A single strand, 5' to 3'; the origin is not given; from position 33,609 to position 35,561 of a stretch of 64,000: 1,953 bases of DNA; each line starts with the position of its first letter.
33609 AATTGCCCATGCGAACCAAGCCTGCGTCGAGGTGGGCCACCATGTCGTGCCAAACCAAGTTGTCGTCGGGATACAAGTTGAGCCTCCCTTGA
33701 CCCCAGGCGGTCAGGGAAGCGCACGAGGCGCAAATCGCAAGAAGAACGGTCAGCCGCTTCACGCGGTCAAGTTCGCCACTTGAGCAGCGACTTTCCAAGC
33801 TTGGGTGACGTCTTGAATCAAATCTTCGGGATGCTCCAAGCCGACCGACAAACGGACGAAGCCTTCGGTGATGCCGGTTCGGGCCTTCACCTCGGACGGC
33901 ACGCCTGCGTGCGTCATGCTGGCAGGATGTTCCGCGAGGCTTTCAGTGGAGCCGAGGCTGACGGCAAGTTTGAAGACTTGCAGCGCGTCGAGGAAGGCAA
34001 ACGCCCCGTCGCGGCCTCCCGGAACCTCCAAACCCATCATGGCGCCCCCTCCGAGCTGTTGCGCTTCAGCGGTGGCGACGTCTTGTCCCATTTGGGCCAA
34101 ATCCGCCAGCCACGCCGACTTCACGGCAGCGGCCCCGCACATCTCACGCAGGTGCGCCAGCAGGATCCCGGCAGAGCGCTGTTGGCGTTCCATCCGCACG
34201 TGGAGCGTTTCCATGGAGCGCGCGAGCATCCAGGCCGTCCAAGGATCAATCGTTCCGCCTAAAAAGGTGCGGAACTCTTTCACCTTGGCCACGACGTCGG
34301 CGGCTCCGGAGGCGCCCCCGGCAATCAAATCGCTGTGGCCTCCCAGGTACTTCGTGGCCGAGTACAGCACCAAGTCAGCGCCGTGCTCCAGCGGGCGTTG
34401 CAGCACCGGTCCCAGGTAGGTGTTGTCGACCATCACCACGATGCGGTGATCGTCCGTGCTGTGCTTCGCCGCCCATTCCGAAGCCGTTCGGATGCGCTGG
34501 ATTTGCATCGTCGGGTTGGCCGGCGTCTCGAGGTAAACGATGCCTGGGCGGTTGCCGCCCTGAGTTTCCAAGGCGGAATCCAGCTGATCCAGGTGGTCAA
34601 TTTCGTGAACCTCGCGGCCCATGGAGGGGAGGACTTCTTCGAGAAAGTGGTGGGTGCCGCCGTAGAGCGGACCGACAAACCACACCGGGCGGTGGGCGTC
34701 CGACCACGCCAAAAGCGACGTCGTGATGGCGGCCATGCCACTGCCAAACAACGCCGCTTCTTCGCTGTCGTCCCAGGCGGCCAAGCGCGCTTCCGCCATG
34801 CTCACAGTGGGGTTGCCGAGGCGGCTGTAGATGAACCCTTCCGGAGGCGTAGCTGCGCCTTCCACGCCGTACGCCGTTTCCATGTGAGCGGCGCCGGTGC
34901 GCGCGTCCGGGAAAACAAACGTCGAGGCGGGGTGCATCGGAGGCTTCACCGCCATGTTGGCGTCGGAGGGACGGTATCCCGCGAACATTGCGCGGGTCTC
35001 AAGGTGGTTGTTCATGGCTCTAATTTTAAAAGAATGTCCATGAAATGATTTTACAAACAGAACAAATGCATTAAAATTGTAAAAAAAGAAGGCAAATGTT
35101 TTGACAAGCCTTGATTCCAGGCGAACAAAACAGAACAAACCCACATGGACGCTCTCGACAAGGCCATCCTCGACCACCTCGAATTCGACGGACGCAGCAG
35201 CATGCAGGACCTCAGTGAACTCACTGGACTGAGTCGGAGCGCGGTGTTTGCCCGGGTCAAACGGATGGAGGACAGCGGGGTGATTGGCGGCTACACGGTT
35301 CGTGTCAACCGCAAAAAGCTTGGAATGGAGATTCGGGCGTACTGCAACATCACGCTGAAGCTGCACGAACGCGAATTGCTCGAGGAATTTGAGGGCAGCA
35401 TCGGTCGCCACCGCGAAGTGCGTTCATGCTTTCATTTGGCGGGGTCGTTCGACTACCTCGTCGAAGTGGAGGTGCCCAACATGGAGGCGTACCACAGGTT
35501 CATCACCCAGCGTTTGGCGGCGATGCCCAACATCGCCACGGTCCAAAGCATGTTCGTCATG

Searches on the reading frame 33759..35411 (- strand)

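Call 47: search_protein_families(library=pfam, proteins=[window:33759-35411:-], max_evalue=1)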
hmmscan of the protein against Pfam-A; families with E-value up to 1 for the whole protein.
window:33759-35411:- (550 aa): 2 families
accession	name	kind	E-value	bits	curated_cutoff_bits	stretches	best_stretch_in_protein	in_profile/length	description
PF01053.26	Cys_Met_Meta_PP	-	3.8e-92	309.2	27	1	139-539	2-380/381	Cys/Met metabolism PLP-dependent enzyme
PF06838.17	Met_gamma_lyase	-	0.16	10.9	24.2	1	320-376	188-245/405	Methionine gamma-lyase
